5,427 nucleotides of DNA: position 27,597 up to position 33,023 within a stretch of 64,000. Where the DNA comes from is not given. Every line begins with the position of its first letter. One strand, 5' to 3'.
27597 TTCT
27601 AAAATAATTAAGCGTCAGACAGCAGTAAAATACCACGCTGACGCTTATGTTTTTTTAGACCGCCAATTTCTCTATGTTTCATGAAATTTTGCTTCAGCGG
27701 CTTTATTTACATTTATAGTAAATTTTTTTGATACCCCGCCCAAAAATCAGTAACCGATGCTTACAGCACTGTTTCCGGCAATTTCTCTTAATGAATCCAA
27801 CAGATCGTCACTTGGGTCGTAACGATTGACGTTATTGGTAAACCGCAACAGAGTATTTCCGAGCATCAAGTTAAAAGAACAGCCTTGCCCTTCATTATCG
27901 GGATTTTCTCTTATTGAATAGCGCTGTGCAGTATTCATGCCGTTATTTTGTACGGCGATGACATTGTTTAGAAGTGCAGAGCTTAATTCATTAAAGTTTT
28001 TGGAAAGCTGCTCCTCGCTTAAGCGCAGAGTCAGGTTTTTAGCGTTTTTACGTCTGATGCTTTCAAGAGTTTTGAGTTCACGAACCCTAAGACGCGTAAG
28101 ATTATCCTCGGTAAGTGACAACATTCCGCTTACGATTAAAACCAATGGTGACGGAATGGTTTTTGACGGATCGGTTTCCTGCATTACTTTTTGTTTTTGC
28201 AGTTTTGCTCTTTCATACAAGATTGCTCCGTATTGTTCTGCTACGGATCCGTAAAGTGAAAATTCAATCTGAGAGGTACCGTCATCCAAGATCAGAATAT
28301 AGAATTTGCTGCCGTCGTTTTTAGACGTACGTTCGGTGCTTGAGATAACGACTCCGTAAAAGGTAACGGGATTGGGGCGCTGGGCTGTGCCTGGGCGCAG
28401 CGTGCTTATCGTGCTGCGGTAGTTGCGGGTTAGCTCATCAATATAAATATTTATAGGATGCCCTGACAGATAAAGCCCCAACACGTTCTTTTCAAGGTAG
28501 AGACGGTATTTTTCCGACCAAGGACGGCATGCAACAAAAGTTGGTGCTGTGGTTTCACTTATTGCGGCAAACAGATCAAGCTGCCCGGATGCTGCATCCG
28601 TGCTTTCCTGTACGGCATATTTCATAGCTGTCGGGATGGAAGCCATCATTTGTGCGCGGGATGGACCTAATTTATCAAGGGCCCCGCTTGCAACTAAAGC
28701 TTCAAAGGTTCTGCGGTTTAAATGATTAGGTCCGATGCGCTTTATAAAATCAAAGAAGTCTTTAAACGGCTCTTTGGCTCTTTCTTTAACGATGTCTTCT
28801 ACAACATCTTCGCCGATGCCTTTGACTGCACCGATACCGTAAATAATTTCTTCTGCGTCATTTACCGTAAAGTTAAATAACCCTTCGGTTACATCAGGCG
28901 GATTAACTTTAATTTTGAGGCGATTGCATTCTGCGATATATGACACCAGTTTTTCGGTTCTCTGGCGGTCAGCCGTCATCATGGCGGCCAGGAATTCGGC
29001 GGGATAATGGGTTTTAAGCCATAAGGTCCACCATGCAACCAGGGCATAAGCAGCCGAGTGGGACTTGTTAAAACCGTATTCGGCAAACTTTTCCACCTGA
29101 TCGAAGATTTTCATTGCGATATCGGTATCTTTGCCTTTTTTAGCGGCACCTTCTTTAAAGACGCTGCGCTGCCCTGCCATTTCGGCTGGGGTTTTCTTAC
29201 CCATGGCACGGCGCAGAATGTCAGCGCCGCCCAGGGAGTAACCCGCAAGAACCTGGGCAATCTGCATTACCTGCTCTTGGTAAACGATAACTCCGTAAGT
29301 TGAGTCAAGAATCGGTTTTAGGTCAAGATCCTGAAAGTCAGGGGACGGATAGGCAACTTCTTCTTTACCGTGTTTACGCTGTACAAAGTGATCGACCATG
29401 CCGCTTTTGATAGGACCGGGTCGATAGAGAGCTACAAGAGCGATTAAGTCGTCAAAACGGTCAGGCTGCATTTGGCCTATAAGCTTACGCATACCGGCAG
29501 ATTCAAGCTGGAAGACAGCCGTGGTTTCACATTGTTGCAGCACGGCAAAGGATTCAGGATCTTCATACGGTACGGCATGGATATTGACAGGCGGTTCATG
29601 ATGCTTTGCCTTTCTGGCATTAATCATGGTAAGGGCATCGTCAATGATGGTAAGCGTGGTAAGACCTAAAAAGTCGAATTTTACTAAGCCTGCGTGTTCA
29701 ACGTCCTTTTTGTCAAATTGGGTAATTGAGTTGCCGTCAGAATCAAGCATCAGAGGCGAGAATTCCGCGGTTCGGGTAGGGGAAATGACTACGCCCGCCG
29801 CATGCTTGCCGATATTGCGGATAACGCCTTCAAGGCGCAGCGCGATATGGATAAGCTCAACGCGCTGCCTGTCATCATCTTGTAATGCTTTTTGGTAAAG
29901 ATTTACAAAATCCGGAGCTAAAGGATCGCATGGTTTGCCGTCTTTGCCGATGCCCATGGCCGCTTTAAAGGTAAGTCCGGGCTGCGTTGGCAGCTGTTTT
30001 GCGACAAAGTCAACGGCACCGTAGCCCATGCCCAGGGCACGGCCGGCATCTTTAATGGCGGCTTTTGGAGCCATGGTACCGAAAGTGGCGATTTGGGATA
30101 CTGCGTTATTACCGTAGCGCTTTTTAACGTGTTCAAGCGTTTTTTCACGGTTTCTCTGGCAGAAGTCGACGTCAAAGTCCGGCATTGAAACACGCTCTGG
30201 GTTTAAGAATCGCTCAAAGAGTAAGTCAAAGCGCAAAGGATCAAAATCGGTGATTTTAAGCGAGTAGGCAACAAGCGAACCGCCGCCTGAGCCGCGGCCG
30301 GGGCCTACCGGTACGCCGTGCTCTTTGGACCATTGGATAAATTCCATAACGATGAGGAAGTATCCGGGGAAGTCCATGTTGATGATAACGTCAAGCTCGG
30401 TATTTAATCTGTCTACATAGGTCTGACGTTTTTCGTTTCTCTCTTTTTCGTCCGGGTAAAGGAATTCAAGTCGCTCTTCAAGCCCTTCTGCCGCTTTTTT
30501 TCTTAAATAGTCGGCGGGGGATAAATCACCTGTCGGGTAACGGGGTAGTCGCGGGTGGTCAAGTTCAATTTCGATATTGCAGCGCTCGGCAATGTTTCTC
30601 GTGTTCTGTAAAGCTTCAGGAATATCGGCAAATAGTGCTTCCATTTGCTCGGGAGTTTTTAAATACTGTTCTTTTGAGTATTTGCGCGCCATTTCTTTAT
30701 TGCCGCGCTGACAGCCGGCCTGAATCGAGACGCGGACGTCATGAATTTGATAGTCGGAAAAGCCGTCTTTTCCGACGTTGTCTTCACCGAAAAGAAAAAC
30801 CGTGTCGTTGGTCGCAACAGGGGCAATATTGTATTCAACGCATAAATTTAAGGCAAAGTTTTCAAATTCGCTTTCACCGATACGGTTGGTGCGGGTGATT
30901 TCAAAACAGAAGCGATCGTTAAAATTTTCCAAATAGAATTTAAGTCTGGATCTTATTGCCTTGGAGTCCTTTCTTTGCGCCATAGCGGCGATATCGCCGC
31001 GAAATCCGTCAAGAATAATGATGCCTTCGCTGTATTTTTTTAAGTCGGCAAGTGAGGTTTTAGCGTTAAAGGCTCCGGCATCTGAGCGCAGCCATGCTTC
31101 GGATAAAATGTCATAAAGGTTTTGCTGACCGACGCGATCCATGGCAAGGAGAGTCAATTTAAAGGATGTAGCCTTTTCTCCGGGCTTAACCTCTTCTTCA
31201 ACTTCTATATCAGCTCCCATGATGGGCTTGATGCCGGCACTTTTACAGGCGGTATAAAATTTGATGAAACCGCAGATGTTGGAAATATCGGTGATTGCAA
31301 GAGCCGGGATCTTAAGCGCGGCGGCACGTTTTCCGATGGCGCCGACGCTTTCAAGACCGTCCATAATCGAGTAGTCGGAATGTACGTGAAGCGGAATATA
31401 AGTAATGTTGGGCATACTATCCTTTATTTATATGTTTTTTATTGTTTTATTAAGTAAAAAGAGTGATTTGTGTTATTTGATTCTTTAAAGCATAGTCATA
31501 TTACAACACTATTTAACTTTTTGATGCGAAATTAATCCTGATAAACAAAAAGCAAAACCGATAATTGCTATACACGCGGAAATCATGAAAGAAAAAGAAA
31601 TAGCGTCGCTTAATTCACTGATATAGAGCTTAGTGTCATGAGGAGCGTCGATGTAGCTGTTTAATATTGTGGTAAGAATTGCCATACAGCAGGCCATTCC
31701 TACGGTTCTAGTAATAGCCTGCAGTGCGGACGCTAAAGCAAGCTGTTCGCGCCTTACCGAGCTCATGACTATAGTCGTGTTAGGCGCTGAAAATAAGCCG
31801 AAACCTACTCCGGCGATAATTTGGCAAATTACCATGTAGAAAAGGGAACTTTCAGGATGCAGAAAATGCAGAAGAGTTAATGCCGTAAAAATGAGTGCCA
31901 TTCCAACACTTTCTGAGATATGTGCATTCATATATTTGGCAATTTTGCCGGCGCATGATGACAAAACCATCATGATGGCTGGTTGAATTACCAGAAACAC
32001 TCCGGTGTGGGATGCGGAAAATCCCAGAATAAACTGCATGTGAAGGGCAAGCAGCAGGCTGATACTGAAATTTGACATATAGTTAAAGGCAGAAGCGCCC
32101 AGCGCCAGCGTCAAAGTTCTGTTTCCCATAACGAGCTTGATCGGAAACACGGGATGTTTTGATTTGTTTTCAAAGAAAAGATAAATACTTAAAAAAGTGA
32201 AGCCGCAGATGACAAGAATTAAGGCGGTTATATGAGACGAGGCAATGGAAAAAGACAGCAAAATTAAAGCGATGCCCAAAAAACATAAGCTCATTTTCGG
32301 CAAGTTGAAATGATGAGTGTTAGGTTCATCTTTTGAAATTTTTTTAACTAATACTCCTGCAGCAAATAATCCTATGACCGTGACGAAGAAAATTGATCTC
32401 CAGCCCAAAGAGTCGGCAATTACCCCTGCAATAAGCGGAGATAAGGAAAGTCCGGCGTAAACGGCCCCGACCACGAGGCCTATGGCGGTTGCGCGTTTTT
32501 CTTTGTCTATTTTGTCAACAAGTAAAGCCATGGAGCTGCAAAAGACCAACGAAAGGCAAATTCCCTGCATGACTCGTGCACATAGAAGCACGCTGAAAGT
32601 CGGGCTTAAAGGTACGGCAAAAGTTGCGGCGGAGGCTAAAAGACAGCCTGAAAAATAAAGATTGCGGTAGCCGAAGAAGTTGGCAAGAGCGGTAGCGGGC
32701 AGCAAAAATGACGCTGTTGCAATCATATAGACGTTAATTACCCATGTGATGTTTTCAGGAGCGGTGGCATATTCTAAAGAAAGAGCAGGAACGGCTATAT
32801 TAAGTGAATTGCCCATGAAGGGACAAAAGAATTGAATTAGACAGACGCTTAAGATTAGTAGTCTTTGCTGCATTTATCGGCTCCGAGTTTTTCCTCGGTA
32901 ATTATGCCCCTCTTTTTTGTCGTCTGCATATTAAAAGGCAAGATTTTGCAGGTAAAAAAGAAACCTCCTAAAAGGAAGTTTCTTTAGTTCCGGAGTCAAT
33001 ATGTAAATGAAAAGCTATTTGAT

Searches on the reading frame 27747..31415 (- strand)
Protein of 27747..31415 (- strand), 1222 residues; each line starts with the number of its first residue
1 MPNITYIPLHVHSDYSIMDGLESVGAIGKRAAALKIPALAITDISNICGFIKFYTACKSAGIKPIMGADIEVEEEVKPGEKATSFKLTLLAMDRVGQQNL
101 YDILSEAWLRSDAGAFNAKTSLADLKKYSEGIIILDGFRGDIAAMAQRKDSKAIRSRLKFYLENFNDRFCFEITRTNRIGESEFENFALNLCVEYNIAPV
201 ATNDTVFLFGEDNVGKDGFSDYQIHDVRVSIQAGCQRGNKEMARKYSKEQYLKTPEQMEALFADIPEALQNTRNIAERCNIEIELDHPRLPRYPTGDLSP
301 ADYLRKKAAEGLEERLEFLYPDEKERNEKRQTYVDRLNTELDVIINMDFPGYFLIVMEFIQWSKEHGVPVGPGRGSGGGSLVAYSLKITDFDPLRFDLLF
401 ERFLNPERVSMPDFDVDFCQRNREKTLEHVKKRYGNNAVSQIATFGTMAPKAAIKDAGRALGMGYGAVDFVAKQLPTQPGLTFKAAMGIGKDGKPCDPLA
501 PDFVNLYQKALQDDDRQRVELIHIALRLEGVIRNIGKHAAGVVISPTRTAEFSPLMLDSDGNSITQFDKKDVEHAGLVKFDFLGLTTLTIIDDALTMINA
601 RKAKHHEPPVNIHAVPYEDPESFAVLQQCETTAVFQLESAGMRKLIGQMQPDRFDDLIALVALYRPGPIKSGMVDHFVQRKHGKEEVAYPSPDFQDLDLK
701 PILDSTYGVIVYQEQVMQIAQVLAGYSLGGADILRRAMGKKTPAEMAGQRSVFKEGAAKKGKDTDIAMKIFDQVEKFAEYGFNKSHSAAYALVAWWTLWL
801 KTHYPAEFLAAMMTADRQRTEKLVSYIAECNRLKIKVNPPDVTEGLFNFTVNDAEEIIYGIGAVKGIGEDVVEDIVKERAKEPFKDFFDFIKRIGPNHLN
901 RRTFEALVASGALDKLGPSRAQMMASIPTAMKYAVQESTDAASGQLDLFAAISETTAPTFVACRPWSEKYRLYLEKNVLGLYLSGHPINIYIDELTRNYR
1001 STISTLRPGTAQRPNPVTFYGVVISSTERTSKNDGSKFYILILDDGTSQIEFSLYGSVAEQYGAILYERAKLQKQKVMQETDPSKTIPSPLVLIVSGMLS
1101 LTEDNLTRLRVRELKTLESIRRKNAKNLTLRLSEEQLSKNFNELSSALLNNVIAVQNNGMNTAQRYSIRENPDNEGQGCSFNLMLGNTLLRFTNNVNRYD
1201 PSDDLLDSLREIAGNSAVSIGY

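Call 42: search_protein_families(library=ncbifam, proteins=[window:27747-31415:-], max_evalue=0.00001)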
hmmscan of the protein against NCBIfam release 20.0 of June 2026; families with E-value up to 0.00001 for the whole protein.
window:27747-31415:- (1222 aa): 13 families
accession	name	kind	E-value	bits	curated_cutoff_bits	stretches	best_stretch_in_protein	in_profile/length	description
NF004226.0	PRK05673.1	equivalog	0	1311.8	1002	1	4-1152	4-1098/1146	DNA polymerase III subunit alpha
TIGR00594.1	polc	superfamily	0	1146.8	434.35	1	6-1055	1-1022/1022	DNA polymerase III subunit alpha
NF005298.0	PRK06826.1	equivalog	1.2e-299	996.9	1260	1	5-1145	4-1098/1151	DNA polymerase III subunit alpha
NF005617.0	PRK07374.1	equivalog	3.5e-241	803.5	1653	1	5-1055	2-1040/1170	DNA polymerase III subunit alpha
NF005377.0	PRK06920.1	equivalog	6.4e-229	762.7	1806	1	5-1075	2-1003/1108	DNA polymerase III subunit alpha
NF005516.0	PRK07135.1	equivalog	5.5e-172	574.3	1084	2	259-1063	185-945/974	DNA polymerase III DnaE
NF007079.0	PRK09532.1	equivalog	3.2e-169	564.9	1525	1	5-783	2-777/876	DNA polymerase III subunit alpha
NF004550.0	PRK05898.1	equivalog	3.9e-165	551.6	1182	2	245-936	174-829/971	DNA polymerase III subunit alpha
NF004225.0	PRK05672.1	subfamily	1.5e-164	549.7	939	1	4-1062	4-999/1047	error-prone DNA polymerase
NF005582.0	PRK07279.1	equivalog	7.2e-162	540.7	1279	2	244-1069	183-938/1033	DNA polymerase III subunit alpha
NF005616.0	PRK07373.1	equivalog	7.2e-53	179.7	646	1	778-1071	34-336/449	DNA polymerase III subunit alpha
NF001688.0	PRK00448.1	equivalog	2.5e-41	141.3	873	2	80-395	610-914/1445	PolC-type DNA polymerase III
TIGR01405.1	polC_Gram_pos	equivalog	4.7e-38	130.6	1043.45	2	80-394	376-678/1211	DNA polymerase III subunit alpha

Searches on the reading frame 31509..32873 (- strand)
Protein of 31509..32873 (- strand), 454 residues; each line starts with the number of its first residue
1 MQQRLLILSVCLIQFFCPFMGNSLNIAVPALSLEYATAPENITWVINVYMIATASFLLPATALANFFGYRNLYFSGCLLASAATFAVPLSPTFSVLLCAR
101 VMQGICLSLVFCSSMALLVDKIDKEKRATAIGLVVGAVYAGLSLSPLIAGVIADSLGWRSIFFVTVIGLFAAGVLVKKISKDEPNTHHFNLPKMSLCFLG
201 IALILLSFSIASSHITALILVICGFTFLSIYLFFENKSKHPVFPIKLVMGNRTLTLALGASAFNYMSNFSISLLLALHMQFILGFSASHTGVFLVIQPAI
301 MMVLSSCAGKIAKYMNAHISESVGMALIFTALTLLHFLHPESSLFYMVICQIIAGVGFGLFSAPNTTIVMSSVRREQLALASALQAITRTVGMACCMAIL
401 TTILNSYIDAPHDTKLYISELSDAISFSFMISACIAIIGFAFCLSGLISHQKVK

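Call 42: search_protein_families(library=ncbifam, proteins=[window:31509-32873:-], max_evalue=0.00001)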
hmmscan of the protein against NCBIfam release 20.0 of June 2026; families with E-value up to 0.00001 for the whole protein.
window:31509-32873:- (454 aa): 36 families (the best 25 are shown)
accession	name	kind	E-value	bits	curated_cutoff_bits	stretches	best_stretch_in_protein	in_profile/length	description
TIGR00711.1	efflux_EmrB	subfamily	3.1e-42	144.9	230.2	1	24-412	21-416/485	DHA2 family efflux MFS transporter permease subunit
NF011571.1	PRK14995.1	subfamily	3.4e-26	92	701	1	1-406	1-413/493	SmvA family efflux MFS transporter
NF000391.1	EmrB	exception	6.7e-24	84.4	925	1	5-406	11-420/501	multidrug efflux MFS transporter permease subunit EmrB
NF000025.1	MFS_efflux_tcmA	exception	4e-21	75.4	999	1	24-408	45-435/538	tetracenomycin C efflux MFS transporter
NF012169.0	qepA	equivalog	3.9e-19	68.6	1075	1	23-401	39-419/511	fluoroquinolone efflux MFS transporter QepA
NF000031.1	MFS_efflux_LmrA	exception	1.6e-18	66.7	850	1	13-404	39-437/484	lincomycin efflux MFS transporter Lmr(A)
TIGR00880.1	2_A_01_02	superfamily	3.4e-17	62.9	131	1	52-176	10-134/141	multidrug resistance protein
NF007799.0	PRK10504.1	subfamily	7.3e-17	61.4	426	1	22-338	27-350/471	multidrug transporter subunit MdtD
NF012175.1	tet_MFS_L_K_45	equivalog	5.7e-15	55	650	1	7-438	2-428/444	Tet(L)/Tet(K)/Tet(45) family tetracycline efflux MFS transporter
NF033896.2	MFS_LfrA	equivalog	5.7e-15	54.9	825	1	22-408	37-428/504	efflux MFS transporter LfrA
NF012185.0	tet_MFS_L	exception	7.7e-15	54.8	925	1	6-406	15-410/457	tetracycline efflux MFS transporter Tet(L)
NF040895.2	MFS_effux_SdrM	equivalog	1.8e-14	53.7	550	1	4-437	5-431/441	multidrug efflux MFS transporter SdrM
NF000089.1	qac_MFS_AB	exception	8.5e-14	51.2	900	1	7-402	20-423/514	QacA/B family quaternary ammonium compound efflux MFS transporter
NF000218.1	FexA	exception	3.2e-13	49.1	900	1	4-439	20-462/475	chloramphenicol/florfenicol efflux MFS transporter FexA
NF040856.1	FexB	exception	8.7e-13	47.9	950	1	28-438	37-454/469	chloramphenicol/florfenicol efflux MFS transporter FexB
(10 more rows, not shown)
